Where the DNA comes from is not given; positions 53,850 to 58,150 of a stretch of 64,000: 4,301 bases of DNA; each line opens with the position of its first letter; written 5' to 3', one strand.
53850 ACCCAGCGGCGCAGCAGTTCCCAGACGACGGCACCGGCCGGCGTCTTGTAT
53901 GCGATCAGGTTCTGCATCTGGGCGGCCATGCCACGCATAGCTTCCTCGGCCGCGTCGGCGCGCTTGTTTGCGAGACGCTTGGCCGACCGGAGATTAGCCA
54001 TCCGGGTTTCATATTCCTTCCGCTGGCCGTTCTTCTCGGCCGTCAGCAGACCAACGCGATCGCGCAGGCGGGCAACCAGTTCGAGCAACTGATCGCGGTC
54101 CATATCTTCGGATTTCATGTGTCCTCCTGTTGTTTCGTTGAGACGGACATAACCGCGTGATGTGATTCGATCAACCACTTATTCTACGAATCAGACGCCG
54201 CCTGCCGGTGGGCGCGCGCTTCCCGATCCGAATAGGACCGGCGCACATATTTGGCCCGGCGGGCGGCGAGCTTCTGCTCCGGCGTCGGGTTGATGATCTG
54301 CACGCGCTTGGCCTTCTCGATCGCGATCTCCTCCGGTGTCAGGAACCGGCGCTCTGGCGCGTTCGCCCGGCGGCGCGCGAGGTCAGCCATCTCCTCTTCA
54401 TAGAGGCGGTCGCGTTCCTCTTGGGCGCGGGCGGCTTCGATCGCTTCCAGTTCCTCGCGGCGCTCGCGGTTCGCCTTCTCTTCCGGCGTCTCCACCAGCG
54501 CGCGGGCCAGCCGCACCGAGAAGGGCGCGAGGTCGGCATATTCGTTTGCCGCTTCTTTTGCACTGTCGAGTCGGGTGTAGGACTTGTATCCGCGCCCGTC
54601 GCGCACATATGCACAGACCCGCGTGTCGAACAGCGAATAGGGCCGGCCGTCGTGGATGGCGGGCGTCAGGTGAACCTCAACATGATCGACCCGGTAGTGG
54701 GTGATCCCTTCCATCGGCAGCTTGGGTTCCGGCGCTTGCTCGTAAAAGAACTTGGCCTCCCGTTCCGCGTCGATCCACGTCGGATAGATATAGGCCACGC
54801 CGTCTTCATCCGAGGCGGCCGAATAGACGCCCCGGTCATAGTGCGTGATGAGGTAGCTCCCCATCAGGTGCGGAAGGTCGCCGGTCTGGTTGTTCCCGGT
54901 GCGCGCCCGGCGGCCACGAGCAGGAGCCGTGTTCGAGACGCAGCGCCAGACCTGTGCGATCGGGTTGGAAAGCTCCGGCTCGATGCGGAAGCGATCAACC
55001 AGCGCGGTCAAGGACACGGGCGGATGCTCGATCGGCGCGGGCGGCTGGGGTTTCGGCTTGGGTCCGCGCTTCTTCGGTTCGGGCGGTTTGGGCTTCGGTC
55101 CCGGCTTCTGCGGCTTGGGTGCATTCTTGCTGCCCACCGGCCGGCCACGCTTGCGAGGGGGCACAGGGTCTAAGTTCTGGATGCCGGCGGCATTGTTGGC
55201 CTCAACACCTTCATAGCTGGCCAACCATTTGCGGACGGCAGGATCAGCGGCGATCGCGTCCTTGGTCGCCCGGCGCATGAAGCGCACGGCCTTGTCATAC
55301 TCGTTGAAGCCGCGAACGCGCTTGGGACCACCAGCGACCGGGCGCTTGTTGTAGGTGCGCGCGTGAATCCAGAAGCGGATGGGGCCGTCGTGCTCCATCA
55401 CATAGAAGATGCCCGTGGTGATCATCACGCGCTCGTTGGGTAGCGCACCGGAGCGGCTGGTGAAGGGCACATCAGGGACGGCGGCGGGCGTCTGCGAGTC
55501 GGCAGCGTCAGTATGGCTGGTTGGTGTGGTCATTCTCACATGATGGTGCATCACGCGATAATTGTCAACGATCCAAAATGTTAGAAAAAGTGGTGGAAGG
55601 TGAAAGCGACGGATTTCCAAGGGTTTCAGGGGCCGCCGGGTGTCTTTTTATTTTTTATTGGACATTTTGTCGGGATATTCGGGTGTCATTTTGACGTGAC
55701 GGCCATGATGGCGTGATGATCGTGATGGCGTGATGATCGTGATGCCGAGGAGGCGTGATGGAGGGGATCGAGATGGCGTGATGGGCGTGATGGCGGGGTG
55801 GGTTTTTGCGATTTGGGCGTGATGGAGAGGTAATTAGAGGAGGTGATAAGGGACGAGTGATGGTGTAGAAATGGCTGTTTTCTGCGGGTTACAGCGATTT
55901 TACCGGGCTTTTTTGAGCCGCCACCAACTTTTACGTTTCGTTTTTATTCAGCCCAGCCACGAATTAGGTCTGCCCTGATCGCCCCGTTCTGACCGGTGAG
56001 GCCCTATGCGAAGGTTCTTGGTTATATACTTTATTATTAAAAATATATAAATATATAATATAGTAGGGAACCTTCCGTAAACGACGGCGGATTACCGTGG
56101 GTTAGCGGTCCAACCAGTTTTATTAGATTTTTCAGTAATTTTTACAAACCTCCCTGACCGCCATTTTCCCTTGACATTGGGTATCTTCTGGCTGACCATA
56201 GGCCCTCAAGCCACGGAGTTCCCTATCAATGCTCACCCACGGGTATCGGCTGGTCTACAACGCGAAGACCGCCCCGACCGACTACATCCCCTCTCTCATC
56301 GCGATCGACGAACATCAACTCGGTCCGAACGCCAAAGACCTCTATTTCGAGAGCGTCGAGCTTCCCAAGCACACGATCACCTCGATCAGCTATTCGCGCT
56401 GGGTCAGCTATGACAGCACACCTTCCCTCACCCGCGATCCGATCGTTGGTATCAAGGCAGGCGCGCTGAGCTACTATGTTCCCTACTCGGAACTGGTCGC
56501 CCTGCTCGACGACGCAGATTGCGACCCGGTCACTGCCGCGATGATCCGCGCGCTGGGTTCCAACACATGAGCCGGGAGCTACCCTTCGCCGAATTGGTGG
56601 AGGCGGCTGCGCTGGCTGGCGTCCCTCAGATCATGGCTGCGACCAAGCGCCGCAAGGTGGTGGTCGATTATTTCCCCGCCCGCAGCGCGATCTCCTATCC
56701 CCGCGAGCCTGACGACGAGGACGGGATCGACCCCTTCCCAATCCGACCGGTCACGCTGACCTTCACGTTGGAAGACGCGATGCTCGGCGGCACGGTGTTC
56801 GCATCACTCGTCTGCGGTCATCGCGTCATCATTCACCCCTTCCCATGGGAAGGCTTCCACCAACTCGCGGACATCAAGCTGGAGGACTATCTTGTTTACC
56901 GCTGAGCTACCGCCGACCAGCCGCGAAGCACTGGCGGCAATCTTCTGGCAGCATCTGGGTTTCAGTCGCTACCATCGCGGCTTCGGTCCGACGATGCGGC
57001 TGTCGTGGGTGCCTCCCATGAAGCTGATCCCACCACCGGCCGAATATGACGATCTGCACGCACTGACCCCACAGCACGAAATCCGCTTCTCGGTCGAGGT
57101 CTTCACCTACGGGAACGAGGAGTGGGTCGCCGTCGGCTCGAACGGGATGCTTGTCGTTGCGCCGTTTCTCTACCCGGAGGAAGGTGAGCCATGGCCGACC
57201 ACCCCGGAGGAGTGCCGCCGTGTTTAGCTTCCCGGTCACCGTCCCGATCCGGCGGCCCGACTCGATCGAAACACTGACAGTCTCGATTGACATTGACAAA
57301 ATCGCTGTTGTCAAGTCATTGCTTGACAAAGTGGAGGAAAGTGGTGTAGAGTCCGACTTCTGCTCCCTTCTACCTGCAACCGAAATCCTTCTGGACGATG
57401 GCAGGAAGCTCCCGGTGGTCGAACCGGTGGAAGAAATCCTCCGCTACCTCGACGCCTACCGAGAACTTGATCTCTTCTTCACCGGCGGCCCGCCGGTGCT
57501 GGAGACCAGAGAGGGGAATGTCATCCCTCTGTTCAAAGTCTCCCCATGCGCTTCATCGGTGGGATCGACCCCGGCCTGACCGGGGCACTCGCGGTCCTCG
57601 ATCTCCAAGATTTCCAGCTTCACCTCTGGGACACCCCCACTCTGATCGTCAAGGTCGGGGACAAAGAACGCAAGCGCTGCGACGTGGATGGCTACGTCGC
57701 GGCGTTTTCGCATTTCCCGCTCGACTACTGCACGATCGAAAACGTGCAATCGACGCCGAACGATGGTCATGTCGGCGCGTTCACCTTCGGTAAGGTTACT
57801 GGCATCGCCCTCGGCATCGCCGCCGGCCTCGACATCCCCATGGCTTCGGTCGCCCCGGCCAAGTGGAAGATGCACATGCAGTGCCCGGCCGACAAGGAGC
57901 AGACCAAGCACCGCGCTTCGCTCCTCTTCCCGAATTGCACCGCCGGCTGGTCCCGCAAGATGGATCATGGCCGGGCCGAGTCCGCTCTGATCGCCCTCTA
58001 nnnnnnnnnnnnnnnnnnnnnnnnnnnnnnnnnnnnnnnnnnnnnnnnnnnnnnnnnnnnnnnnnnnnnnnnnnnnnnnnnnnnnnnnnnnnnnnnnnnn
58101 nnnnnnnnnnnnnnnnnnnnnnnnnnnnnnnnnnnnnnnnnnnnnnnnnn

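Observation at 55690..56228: Divergent switch region: ~10x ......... repeat array, an AT-rich TATATA tract, then TTGACA promoter for the terminase operon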

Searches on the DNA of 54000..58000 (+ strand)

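Call 6: search_dna_similar(query=window:54000-58000:+, collection=phages, mode=near, max_rows=30)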
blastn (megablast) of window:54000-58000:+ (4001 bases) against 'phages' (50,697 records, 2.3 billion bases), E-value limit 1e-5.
Records with a match: 1; places in all: 1; records where one place covers at least 80% of the query: 0.
Best place of each record, by identity: 80-90% 1.
By first word of the organism name: Erythrobacter 1.
By host as written in the record: Erythrobacter sp. JL475 1.
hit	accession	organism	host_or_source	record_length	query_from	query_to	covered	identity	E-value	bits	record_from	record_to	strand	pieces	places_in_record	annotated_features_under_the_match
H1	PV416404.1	Erythrobacter phage XM05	Erythrobacter sp. JL475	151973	3546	4001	11%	81.0%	2e-96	361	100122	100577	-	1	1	Holliday junction resolvase | hypothetical protein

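Call 12: get_annotated_region(hit=H1, flank=12000)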
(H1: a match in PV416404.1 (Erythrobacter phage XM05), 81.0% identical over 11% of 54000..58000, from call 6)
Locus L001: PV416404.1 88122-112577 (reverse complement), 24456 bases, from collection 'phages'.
description: Erythrobacter phage XM05, complete genome.
organism: Erythrobacter phage XM05 (NCBI taxid 3413945)
taxonomy: Viruses
host: Erythrobacter sp. JL475; source: -; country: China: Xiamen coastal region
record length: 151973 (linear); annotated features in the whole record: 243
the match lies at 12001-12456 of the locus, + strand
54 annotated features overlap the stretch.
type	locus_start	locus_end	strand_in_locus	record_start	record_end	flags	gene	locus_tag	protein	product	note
CDS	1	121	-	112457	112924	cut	-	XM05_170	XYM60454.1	hypothetical protein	-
CDS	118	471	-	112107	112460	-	-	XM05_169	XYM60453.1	hypothetical protein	-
CDS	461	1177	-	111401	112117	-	-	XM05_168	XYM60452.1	hypothetical protein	-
CDS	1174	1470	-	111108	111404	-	-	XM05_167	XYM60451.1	hypothetical protein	-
CDS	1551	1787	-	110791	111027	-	-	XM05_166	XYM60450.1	hypothetical protein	-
CDS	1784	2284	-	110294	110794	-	-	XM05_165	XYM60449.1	Rnase H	-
CDS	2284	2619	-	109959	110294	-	-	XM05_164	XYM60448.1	hypothetical protein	-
CDS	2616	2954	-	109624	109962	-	-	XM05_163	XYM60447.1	hypothetical protein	-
CDS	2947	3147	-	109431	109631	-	-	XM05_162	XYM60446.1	hypothetical protein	-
CDS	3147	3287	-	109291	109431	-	-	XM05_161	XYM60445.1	hypothetical protein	-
CDS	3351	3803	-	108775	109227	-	-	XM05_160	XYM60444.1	head closure Hc1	-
CDS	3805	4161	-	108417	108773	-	-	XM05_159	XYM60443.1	hypothetical protein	-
CDS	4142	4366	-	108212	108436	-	-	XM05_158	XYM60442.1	hypothetical protein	-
CDS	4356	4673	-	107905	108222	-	-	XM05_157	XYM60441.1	hypothetical protein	-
CDS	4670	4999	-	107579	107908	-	-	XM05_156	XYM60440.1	hypothetical protein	-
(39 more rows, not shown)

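Call 54: search_rna_families(source=window, start=55400, end=56400, threshold=evalue, max_evalue=5)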
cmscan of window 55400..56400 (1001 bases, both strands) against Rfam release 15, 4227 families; matches with E-value up to 5: 1.
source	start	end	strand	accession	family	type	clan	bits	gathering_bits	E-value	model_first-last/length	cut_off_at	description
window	55719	55791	-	RF01986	ZEB2_AS1_3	Gene; lncRNA;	-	13.2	55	4.8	1-100/100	no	ZEB2 antisense RNA 1 conserved region 3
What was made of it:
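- There is no Rfam match (call 54).
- Tried and rejected: Nothing was found (call 54).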

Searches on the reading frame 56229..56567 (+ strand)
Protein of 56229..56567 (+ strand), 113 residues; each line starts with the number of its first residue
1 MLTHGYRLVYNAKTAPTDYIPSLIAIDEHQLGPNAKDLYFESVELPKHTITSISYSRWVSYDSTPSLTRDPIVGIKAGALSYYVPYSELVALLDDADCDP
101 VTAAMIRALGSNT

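Call 14: search_protein_families(library=phrogs, proteins=[window:56229-56567:+], max_evalue=0.01)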
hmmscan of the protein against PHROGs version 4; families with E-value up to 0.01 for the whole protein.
seq(113 aa): 0 families

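Call 15: search_protein_families(library=pfam, proteins=[window:56229-56567:+], max_evalue=0.01)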
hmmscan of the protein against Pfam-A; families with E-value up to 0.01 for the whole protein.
seq(113 aa): 0 families

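Call 17: search_dna_similar(query=window:56229-56567:+, collection=phages, mode=protein, max_rows=30, max_evalue=0.001)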
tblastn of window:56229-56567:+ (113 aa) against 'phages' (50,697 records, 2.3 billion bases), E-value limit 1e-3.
Records with a match: 4; places in all: 4; records where one place covers at least 80% of the query: 4.
Best place of each record, by identity: <60% 4.
By first word of the organism name: Erythrobacter 2; Sphingobium 2.
By host as written in the record: Sphingobium sp. IP1 2; Erythrobacter sp. JL475 1; Erythrobacter sp. 1.
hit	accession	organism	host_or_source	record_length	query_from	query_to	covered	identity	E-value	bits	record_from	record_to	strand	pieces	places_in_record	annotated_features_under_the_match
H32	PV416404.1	Erythrobacter phage XM05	Erythrobacter sp. JL475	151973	1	93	82%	50.5%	8e-24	100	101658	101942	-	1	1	hypothetical protein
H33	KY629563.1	Sphingobium phage Lacusarx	Sphingobium sp. IP1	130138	1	112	99%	35.2%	2e-11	64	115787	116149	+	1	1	hypothetical protein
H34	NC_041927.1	Sphingobium phage Lacusarx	Sphingobium sp. IP1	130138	1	112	99%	35.2%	2e-11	64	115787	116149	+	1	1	hypothetical protein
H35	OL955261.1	Erythrobacter phage vB_EliS-L02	Erythrobacter sp.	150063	2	94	82%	38.8%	2e-14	73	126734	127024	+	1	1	none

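Call 18: get_annotated_region(hit=H34, flank=6000)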
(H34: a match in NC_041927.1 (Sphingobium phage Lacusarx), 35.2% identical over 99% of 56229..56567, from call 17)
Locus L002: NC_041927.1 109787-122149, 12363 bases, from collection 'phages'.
description: Sphingobium phage Lacusarx, complete genome.
organism: Sphingobium phage Lacusarx (NCBI taxid 1980139)
taxonomy: Viruses; Duplodnaviria; Heunggongvirae; Uroviricota; Caudoviricetes; Lacusarxvirus; Lacusarxvirus lacusarx
host: Sphingobium sp. IP1; source: Skaevinge wastewater treatment plant; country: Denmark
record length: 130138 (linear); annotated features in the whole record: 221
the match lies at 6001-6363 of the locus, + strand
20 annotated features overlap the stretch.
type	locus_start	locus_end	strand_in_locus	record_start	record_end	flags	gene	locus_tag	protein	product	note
CDS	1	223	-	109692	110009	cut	-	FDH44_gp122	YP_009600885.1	hypothetical protein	-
CDS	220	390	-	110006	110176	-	-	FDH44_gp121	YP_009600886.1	hypothetical protein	-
CDS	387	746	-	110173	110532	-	-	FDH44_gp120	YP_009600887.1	hypothetical protein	-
CDS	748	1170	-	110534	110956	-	-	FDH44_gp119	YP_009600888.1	hypothetical protein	-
CDS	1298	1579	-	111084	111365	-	-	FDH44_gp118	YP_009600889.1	hypothetical protein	-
CDS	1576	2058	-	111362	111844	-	-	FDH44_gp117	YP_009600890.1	hypothetical protein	-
CDS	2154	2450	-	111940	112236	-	-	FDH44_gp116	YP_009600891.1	hypothetical protein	-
CDS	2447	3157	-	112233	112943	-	-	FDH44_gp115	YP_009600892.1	hypothetical protein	-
CDS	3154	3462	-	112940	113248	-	-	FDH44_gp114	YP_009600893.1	hypothetical protein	-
CDS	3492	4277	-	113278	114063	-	-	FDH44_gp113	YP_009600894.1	hypothetical protein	-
CDS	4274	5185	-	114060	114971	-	-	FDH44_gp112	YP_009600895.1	hypothetical protein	-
CDS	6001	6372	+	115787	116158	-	-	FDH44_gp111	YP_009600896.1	hypothetical protein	-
CDS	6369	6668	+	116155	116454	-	-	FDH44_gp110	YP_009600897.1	hypothetical protein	-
CDS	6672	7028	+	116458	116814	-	-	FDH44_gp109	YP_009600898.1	hypothetical protein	-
CDS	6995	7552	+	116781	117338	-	ruvC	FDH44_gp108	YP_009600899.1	Holliday junction resolvase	Crossover junction endodeoxyribonuclease RuvC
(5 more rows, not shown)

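Call 19: get_annotated_region(hit=H35, flank=6000)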
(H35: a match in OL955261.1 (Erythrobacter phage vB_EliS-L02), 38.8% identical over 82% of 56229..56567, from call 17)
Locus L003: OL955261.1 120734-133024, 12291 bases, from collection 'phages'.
description: Erythrobacter phage vB_EliS-L02, complete genome.
organism: Erythrobacter phage vB_EliS-L02 (NCBI taxid 2909139)
taxonomy: Viruses; Duplodnaviria; Heunggongvirae; Uroviricota; Caudoviricetes
host: Erythrobacter sp.; source: -; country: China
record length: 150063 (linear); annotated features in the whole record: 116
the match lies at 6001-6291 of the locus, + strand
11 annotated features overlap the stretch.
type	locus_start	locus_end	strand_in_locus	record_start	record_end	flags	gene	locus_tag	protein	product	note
CDS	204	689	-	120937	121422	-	-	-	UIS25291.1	hypothetical protein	-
CDS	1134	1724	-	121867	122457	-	-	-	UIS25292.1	hypothetical protein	-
CDS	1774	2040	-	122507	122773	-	-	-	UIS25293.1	hypothetical protein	-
CDS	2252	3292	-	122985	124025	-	-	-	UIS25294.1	hypothetical protein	-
CDS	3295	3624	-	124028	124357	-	-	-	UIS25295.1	hypothetical protein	-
CDS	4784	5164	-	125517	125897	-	-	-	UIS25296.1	DUF1523 family protein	-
CDS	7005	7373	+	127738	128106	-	-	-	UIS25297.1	hypothetical protein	-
CDS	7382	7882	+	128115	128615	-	-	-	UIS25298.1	crossover junction endodeoxyribonuclease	-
CDS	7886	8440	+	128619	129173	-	-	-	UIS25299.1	putative terminase small subunit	-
CDS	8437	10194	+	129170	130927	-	-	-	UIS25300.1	terminase-like family protein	-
CDS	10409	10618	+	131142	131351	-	-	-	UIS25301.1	hypothetical protein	-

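Call 26: find_related_loci(query=A1, collection=viral_contigs, flank=6000)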
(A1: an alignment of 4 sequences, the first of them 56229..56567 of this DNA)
Query A1 (113 aa) in viral_contigs; peptide patterns used: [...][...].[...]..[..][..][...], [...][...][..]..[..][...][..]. (x = any residue, [..] = any of these).
75 stretches matched a pattern; 4 encode a relative of the query (tblastn E <= 1e-3); 4 distinct loci.
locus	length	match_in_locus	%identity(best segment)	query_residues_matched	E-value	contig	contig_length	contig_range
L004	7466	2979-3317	100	1-113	3e-74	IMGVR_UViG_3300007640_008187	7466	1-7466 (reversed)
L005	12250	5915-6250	90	1-112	5e-65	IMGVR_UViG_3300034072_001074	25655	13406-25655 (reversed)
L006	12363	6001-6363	35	1-112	5e-16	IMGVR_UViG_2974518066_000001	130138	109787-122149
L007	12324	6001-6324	49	1-105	4e-27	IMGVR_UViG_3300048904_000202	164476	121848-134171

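Call 89: search_solved_structures(query=A1, max_evalue=5)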
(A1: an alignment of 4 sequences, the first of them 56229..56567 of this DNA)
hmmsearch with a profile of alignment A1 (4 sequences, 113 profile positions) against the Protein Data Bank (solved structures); distinct sequences matched with E-value up to 5: 0.
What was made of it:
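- Tried and rejected: It has no family and no PDB match (calls 14, 15, 89).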
